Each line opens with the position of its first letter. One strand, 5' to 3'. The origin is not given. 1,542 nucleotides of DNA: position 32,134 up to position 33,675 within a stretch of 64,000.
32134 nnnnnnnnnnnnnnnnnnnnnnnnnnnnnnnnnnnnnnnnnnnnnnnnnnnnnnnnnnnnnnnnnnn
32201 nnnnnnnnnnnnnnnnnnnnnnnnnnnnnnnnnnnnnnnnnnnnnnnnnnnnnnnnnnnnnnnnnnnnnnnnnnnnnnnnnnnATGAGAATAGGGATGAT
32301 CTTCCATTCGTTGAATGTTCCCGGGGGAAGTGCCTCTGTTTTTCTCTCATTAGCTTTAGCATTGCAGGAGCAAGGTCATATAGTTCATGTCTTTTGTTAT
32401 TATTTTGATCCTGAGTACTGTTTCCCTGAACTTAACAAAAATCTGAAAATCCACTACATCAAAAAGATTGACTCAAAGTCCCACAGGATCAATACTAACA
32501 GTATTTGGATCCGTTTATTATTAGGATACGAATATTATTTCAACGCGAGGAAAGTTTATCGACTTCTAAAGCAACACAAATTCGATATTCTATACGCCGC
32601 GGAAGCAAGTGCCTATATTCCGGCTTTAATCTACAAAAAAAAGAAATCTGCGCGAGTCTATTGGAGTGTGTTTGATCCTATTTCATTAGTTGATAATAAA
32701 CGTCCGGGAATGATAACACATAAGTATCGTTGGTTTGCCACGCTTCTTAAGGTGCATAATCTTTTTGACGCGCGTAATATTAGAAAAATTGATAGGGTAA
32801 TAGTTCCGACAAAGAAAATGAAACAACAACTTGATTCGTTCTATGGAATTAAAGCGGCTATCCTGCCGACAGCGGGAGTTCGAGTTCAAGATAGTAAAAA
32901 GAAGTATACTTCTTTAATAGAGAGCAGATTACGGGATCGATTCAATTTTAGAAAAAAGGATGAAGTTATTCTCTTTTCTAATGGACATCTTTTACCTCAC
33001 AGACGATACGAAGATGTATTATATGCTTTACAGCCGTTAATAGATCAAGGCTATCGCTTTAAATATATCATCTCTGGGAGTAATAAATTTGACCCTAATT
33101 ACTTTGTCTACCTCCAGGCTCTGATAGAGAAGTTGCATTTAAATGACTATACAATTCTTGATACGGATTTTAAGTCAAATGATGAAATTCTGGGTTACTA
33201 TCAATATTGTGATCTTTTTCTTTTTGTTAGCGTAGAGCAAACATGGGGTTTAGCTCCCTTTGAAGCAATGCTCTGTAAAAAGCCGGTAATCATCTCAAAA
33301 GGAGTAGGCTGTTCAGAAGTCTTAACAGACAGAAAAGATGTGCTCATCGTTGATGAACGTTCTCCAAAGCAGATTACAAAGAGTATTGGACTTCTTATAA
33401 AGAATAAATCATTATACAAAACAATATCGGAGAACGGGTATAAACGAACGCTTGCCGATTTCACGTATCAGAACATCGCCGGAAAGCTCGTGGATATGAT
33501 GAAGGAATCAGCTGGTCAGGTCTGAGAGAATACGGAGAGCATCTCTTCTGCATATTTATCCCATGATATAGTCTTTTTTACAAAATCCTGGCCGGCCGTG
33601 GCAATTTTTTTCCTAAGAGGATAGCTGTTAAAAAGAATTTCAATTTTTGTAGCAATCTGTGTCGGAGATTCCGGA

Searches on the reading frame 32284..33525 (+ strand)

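Call 7: search_protein_families(library=pfam, proteins=[window:32284-33525:+], max_evalue=0.0001)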
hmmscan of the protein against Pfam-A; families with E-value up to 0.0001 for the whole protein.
window:32284-33525:+ (413 aa): 5 families
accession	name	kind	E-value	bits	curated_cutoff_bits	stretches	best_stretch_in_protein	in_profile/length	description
PF00534.26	Glycos_transf_1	-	1.6e-24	86.8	26.4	1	220-388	7-172/172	Glycosyl transferases group 1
PF13439.12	Glyco_transf_4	-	3.1e-16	60.3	28.5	1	13-191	1-156/170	Glycosyltransferase Family 4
PF13692.12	Glyco_trans_1_4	-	8.1e-14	52.5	27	1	238-374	13-142/142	Glycosyl transferases group 1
PF13579.12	Glyco_trans_4_4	-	1.5e-08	35.6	29.7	1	14-191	1-149/158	Glycosyl transferase 4-like domain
PF13524.12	Glyco_trans_1_2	-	3.2e-08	34.1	25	1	299-403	37-143/144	Glycosyl transferase-like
